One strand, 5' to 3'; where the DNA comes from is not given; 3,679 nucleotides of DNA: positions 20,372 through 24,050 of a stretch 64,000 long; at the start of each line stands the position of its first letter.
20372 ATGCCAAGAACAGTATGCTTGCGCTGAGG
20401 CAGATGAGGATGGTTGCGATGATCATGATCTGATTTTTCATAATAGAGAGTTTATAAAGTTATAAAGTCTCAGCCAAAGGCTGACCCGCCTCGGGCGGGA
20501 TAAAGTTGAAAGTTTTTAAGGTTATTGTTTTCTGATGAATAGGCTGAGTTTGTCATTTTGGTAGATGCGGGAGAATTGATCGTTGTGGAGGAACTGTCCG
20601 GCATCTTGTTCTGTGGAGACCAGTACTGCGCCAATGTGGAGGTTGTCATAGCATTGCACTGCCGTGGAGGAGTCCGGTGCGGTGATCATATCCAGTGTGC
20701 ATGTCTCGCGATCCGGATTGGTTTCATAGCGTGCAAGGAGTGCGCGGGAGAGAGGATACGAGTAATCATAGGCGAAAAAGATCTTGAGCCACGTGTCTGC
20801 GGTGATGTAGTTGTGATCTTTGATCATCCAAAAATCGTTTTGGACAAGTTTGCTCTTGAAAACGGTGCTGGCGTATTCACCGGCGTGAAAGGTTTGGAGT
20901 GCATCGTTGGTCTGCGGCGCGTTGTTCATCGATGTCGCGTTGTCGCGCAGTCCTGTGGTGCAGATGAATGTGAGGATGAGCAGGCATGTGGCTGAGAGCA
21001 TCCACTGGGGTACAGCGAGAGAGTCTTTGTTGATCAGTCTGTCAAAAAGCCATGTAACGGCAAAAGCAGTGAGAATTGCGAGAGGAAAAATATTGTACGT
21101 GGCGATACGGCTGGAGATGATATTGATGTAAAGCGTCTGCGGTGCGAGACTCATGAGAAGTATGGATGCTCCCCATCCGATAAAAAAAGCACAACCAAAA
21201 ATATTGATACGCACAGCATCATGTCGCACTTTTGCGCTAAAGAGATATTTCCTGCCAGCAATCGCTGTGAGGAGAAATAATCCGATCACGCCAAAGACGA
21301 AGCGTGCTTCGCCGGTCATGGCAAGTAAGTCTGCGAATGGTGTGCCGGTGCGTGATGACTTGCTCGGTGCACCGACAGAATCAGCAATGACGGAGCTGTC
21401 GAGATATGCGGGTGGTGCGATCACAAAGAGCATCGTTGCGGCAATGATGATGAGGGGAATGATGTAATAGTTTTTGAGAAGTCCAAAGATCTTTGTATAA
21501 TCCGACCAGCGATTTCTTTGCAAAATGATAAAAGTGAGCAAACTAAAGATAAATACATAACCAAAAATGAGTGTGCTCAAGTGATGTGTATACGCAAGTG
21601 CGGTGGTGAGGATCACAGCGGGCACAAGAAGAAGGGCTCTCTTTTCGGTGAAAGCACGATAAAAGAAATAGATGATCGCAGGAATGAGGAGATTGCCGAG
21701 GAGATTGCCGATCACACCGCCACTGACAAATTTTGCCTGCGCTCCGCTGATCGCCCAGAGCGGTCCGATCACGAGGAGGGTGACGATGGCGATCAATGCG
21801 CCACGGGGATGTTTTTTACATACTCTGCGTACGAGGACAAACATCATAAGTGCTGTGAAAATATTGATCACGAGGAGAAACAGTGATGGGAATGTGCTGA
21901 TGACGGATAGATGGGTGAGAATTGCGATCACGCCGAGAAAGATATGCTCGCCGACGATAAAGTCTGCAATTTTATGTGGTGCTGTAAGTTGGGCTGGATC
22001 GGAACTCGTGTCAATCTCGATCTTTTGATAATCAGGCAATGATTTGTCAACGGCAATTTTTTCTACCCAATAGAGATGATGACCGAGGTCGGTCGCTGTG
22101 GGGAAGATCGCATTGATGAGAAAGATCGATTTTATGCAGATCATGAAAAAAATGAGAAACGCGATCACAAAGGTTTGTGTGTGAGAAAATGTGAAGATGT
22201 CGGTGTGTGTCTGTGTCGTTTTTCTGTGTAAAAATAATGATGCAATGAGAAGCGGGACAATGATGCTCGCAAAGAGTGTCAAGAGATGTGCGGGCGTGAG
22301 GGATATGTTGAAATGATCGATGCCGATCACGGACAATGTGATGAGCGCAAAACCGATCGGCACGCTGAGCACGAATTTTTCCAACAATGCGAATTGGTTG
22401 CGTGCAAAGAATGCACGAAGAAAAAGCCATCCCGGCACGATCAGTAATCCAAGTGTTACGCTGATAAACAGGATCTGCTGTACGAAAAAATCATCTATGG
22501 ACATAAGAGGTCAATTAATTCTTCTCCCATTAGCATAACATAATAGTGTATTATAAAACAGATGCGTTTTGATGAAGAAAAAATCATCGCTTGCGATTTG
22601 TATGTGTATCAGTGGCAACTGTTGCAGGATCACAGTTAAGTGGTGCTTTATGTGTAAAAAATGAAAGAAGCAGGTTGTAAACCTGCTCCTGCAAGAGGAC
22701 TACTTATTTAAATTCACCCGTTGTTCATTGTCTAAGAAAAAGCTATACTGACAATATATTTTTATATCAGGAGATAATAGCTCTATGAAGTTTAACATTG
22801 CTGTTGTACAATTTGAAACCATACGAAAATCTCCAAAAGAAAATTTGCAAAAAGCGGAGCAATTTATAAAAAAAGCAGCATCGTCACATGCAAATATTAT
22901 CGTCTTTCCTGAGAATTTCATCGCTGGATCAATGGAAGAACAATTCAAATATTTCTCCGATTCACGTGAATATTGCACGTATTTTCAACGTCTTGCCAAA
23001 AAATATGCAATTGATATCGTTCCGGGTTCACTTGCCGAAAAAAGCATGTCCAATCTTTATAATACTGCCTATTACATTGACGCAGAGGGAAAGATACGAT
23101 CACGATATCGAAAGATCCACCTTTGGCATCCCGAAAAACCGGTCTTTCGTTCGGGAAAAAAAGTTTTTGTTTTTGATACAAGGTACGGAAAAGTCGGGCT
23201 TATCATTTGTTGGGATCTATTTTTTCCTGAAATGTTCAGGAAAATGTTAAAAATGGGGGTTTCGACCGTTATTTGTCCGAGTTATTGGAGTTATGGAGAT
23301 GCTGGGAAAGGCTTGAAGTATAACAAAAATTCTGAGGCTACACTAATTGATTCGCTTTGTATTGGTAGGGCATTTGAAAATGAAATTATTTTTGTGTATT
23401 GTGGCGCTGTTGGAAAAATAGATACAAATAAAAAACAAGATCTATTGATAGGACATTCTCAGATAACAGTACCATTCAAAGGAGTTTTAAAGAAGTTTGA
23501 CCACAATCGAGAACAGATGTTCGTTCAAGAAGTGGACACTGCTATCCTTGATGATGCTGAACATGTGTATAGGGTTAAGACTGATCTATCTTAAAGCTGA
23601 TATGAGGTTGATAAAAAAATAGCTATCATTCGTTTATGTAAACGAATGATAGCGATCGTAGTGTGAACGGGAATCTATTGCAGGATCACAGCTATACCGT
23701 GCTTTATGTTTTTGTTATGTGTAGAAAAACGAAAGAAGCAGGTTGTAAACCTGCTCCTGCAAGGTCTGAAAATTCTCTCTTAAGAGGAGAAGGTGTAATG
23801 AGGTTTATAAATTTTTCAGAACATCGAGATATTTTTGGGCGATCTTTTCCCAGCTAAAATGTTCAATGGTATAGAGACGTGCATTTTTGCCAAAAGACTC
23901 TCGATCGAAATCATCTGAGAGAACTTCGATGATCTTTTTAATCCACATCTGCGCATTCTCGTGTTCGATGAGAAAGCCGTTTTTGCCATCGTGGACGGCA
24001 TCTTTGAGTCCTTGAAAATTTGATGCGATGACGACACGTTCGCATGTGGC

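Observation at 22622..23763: Nitrilase-superfamily gene bracketed by ~85-bp direct repeats that each contain a terminator hairpin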

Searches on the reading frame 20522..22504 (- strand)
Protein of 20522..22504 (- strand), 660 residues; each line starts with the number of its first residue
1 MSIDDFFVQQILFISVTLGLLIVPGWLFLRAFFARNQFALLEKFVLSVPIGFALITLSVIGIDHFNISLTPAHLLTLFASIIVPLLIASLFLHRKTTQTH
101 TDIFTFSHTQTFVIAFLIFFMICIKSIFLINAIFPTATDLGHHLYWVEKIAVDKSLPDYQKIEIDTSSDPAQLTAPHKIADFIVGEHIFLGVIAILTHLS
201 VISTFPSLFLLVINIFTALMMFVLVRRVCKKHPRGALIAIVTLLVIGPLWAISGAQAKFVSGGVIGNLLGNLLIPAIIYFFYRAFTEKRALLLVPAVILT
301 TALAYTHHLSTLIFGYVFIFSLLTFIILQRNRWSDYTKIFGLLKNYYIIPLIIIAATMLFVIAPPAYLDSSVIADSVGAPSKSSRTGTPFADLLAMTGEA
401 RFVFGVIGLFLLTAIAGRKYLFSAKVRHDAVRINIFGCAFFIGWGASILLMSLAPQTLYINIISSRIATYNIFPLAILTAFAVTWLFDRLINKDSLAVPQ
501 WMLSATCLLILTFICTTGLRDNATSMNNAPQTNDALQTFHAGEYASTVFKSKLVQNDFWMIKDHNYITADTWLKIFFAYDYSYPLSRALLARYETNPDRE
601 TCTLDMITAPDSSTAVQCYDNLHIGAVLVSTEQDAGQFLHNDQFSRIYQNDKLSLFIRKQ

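Call 8: search_protein_families(library=pfam, proteins=[window:20522-22504:-])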
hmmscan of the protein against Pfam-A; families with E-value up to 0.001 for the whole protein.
window:20522-22504:- (660 aa): 0 families

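Call 30: find_homologous_proteins(query=window:20522-22504:-)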
Query window:20522-22504:- (660 aa): 338 proteins with E <= 0.001 among 8000 candidates; the best 120 are listed.
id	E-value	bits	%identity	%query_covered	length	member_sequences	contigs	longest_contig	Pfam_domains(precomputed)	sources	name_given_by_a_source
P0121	0.0e+0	1451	100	100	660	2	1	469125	-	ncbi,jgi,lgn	ncbi:MAG: hypothetical protein WC819_00460 [Parcubacteria group bacterium]|jgi:hypothetical protein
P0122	0.0e+0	1080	74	99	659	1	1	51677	-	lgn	-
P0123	0.0e+0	1075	73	100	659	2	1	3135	-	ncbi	-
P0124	2.0e-289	980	66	100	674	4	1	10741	-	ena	-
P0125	3.3e-247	840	58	100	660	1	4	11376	PF07760.17,PF20176.4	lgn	-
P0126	3.9e-247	840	59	100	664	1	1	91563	PF20176.4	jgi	-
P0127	9.1e-246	836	59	100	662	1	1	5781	PF20176.4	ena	-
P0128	7.0e-244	829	57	100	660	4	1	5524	PF07760.17,PF20176.4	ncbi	-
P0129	7.1e-242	823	59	100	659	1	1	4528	PF20176.4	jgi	jgi:hypothetical protein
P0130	4.6e-241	820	57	100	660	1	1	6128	PF07760.17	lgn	-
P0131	4.6e-241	820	58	100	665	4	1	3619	PF20176.4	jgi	-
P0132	2.6e-240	818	58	100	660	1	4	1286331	PF20176.4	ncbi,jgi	ncbi:MAG: hypothetical protein ACKUBY_00320 [Candidatus Moraniibacteriota bacterium]|jgi:hypothetica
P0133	2.0e-237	808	57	100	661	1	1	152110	-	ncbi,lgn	-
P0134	2.4e-237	808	56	100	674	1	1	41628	PF20176.4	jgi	-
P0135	2.9e-237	807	56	100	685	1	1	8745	PF20176.4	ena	-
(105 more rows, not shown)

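Call 32: find_encoding_contigs(protein=P0122, flank=8000, max_places=2)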
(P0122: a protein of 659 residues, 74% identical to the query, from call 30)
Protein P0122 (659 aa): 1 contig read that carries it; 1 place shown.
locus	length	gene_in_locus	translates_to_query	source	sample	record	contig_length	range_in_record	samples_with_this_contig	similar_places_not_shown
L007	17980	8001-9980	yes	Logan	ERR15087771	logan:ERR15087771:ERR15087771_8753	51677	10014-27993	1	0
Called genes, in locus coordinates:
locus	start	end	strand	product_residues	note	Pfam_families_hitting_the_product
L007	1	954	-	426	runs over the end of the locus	PF22694:CtpB_N-like, PF00595:PDZ, PF13180:PDZ_2 (weak), PF17820:PDZ_6, PF03572:Peptidase_S41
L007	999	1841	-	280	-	PF13641:Glyco_tranf_2_3, PF00535:Glycos_transf_2, PF13632:Glyco_trans_2_3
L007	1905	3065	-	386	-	PF03816:LytR_cpsA_psr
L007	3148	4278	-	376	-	PF13439:Glyco_transf_4, PF20706:GT4-conflict, PF00534:Glycos_transf_1, PF13692:Glyco_trans_1_4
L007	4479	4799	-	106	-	-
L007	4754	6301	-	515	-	PF04932:Wzy_C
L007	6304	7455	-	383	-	PF13439:Glyco_transf_4, PF20706:GT4-conflict, PF00534:Glycos_transf_1, PF13692:Glyco_trans_1_4, PF13524:Glyco_trans_1_2 (weak)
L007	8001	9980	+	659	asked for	-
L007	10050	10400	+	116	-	-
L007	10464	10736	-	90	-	-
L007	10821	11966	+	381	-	PF00534:Glycos_transf_1, PF13692:Glyco_trans_1_4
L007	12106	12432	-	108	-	-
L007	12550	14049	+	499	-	PF01139:RtcB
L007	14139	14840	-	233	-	PF00730:HhH-GPD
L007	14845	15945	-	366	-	PF01820:Dala_Dala_lig_N, PF02222:ATP-grasp, PF02786:CPSase_L_D2 (weak), PF07478:Dala_Dala_lig_C, PF13535:ATP-grasp_4 (faint)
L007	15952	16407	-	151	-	PF00293:NUDIX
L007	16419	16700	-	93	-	-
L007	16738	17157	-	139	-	PF04463:2-thiour_desulf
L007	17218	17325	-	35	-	-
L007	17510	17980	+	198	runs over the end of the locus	PF02223:Thymidylate_kin (weak)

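Call 33: find_encoding_contigs(protein=P0124, flank=8000, max_places=2)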
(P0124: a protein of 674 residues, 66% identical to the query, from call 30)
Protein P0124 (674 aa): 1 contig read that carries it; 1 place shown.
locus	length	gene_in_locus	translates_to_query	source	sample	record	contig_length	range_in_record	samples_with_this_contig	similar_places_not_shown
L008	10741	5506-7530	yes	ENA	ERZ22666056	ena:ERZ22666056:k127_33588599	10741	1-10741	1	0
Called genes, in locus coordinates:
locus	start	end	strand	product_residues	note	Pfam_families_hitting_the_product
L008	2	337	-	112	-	?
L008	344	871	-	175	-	PF00293:NUDIX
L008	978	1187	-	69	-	-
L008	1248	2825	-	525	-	PF27133:YfdI_N (weak), PF04932:Wzy_C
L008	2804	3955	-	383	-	PF13439:Glyco_transf_4, PF20706:GT4-conflict, PF00534:Glycos_transf_1, PF13692:Glyco_trans_1_4, PF13524:Glyco_trans_1_2 (weak)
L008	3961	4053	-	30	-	-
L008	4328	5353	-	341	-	-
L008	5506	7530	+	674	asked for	-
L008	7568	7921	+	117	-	-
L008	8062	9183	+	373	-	PF13692:Glyco_trans_1_4, PF00534:Glycos_transf_1, PF13524:Glyco_trans_1_2 (weak)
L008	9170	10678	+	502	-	PF01139:RtcB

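Call 34: find_encoding_contigs(protein=P0126, flank=8000, max_places=2)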
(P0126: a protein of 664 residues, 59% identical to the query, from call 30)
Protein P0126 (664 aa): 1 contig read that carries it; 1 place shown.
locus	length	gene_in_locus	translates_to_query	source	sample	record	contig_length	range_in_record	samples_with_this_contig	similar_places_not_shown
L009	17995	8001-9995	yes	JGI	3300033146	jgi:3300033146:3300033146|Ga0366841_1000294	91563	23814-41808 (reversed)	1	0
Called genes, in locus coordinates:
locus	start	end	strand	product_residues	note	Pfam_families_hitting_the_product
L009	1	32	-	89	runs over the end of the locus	-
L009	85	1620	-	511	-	PF04932:Wzy_C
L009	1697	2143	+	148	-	-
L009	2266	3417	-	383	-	PF13439:Glyco_transf_4 (weak), PF20706:GT4-conflict, PF00534:Glycos_transf_1, PF13692:Glyco_trans_1_4, PF13524:Glyco_trans_1_2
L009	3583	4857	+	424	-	PF01210:NAD_Gly3P_dh_N (weak), PF02826:2-Hacid_dh_C (faint), PF03446:NAD_binding_2, PF03721:UDPG_MGDP_dh_N, PF03807:F420_oxidored (weak), PF00984:UDPG_MGDP_dh, PF03720:UDPG_MGDP_dh_C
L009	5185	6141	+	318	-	PF00535:Glycos_transf_2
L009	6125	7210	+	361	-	PF13439:Glyco_transf_4, PF00534:Glycos_transf_1, PF13692:Glyco_trans_1_4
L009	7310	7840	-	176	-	-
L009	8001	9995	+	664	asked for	PF20176:DUF6541 (weak)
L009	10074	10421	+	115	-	-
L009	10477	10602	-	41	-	-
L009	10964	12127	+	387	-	PF00534:Glycos_transf_1, PF13692:Glyco_trans_1_4, PF13524:Glyco_trans_1_2 (weak)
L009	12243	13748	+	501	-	PF01139:RtcB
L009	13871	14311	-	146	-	-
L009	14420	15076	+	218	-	PF02223:Thymidylate_kin (weak)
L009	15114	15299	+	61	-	-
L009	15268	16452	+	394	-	PF01943:Polysacc_synt, PF13440:Polysacc_synt_3, PF03023:MurJ, PF01554:MatE (weak)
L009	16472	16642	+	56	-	PF04014:MazE_antitoxin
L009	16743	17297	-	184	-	PF01725:Ham1p_like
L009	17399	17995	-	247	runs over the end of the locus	PF04402:SIMPL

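Call 54: search_protein_families(library=ncbifam, proteins=[window:20522-22504:-], max_evalue=0.01)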
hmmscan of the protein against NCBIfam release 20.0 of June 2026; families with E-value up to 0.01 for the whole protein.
window:20522-22504:- (660 aa): 0 families

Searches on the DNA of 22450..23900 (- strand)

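Call 7: search_rna_families(source=window, start=22450, end=23900, threshold=evalue, max_evalue=10, show_alignments=3)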
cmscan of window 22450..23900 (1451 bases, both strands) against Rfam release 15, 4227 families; matches with E-value up to 10: 9.
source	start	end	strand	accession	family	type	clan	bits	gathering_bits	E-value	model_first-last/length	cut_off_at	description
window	23587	23657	+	RF02618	SSRC34_2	Gene; sRNA;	-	26.1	48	0.11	1-125/125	no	Streptococcus sRNA 34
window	23619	23656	+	RF04054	mir-2944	Gene; miRNA;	-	19.1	56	1.2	23-60/82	no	mir-2944 microRNA precursor family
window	22538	22654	+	RF02435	SpF41_sRNA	Gene; sRNA;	-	18.9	52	6.3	1-105/105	no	Streptococcus sRNA SpF41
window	23727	23790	-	RF02869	ncS025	Gene; sRNA;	-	18.4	46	2.1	1-85/85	no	Burkholderia sRNA 25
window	22645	22770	-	RF04189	icd-II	Cis-reg;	-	18.4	99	4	1-133/133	no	icd-II ncRNA motif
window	23733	23820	-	RF02875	AS-pc01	Gene; antisense;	-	17.5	79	4.2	1-99/99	no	Antisense to pHK01_035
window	23548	23604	+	RF00530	snoMe28S-Cm2645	Gene; snRNA; snoRNA; CD-box;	CL00069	16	48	7.5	1-75/75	no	Small nucleolar RNA Me28S-Cm2645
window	22665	22753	-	RF02875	AS-pc01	Gene; antisense;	-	16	79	9.4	1-99/99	no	Antisense to pHK01_035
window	23179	23243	+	RF02172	RFPL3-AS1_2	Gene; lncRNA;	-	11.8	40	5.2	1-71/71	no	RFPL3 antisense RNA 1 conserved region 2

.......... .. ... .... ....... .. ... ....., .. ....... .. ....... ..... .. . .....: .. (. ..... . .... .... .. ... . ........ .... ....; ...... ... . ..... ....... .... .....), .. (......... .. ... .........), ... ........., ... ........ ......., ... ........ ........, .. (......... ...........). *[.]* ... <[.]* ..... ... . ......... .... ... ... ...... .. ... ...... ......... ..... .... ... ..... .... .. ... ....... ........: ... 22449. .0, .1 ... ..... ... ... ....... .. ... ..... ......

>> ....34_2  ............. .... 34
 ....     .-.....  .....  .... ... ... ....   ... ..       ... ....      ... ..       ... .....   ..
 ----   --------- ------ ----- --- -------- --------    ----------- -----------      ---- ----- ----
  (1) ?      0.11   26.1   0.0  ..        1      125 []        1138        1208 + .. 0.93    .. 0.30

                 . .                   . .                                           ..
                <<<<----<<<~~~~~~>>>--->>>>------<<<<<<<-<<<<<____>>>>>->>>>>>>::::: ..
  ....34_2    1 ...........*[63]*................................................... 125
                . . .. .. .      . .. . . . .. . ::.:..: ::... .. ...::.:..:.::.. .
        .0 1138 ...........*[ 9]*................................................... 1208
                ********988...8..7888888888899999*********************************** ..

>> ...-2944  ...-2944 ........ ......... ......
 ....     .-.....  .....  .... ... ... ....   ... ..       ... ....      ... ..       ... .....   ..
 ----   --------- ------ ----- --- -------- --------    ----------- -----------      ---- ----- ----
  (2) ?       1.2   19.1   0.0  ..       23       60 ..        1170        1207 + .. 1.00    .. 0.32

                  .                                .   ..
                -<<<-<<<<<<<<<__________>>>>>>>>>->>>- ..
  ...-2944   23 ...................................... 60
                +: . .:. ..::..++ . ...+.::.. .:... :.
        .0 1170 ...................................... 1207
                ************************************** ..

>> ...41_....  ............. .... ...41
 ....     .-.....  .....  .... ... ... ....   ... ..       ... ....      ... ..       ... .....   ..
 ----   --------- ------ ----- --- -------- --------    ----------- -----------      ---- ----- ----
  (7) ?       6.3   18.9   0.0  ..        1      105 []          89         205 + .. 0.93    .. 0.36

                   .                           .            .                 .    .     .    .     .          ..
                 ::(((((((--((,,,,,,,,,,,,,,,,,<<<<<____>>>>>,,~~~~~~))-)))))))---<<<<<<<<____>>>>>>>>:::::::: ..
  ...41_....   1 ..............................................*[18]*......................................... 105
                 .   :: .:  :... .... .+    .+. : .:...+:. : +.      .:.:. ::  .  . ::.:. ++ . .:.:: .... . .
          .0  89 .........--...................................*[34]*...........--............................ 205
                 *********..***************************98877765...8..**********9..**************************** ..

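Call 81: build_rna_model(alignment_id=A4, structure=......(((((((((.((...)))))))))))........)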
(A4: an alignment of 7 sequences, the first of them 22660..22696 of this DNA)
Model R1 built from alignment A4 (7 sequences, 40 columns); structure: as given.
model positions 37; base pairs 11; branch points 0; effective number of sequences 7; information 1.348 bits per position. Calibrated on 0.2 Mb of random sequence (short: E-values are rough).
structure used (alignment columns):
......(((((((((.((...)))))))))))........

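Call 82: search_with_rna_model(model_id=R1, source=window, filters=off, max_evalue=10)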
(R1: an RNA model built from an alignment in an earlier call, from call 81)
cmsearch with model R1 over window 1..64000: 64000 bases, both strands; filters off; matches with E-value up to 10: 22.
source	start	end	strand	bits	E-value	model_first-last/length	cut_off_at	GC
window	22659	22695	-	59.7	9e-18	1-37/37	no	0.43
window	23727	23763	-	59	1.6e-17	1-37/37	no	0.46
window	16179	16215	-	57.7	4.5e-17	1-37/37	no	0.32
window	20006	20043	+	53.4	1.4e-15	1-37/37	no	0.42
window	16186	16210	+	21.5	0.00019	6-30/37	no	0.4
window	20053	20089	-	20.6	0.0004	1-37/37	no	0.51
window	20011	20036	-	17.3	0.0057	6-30/37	no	0.46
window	22666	22690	+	16.4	0.011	6-30/37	no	0.48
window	23734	23758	+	16.4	0.011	6-30/37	no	0.48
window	18179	18228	+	13.8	0.096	1-37/37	no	0.4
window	8892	8928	-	10.7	1.2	1-37/37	no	0.27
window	36695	36713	-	10.5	1.3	1-37/37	no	0.26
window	50035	50052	+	10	1.9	1-37/37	no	0.22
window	17990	18025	-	9.9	2.2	1-37/37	no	0.53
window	49471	49505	-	9.9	2.2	1-37/37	no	0.31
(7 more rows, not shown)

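Call 83: search_with_rna_model(model_id=R1, sources=[L002, L003, L004, L005, L007, L008, L009, L010, L011, L012, L013, L014, L015], max_evalue=10)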
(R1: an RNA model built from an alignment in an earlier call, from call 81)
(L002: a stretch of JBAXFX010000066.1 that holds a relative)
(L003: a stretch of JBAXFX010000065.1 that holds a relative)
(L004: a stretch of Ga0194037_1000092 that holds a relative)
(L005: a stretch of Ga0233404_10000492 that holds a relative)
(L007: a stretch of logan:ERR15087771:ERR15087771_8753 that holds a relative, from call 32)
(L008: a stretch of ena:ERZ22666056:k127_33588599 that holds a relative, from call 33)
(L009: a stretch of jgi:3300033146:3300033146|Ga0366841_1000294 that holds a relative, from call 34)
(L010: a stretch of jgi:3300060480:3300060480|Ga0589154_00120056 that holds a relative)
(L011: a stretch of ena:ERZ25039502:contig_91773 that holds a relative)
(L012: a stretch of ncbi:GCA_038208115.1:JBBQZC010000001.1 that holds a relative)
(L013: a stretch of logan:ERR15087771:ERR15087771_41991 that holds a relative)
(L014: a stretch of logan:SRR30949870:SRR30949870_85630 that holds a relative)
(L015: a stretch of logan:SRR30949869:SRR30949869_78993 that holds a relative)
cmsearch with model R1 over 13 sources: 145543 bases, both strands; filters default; matches with E-value up to 10: 16.
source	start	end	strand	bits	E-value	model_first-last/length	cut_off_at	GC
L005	1178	1214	-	56.7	2.4e-16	1-37/37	no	0.46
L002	6410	6446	+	56.6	2.6e-16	1-37/37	no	0.49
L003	86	122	+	56.6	2.6e-16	1-37/37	no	0.49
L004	7011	7047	-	56.6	2.6e-16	1-37/37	no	0.49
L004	7175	7211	-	56.6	2.6e-16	1-37/37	no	0.49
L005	1185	1209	+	23.7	7.3e-05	6-30/37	no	0.52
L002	6416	6438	-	20.4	0.0011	7-29/37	no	0.57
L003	92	114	-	20.4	0.0011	7-29/37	no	0.57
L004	7019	7041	+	20.4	0.0011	7-29/37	no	0.57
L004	7183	7205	+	20.4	0.0011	7-29/37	no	0.57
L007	13180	13208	-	13.8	0.21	1-37/37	no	0.45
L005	5290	5323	-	11.6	1.3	1-37/37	no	0.47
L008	2547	2586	-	10.6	2.7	1-37/37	no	0.43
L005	6098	6135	+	10.6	2.8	1-37/37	no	0.53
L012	501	520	+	9.8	5.5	1-37/37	no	0.4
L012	15344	15375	-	9.6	6.4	1-37/37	no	0.28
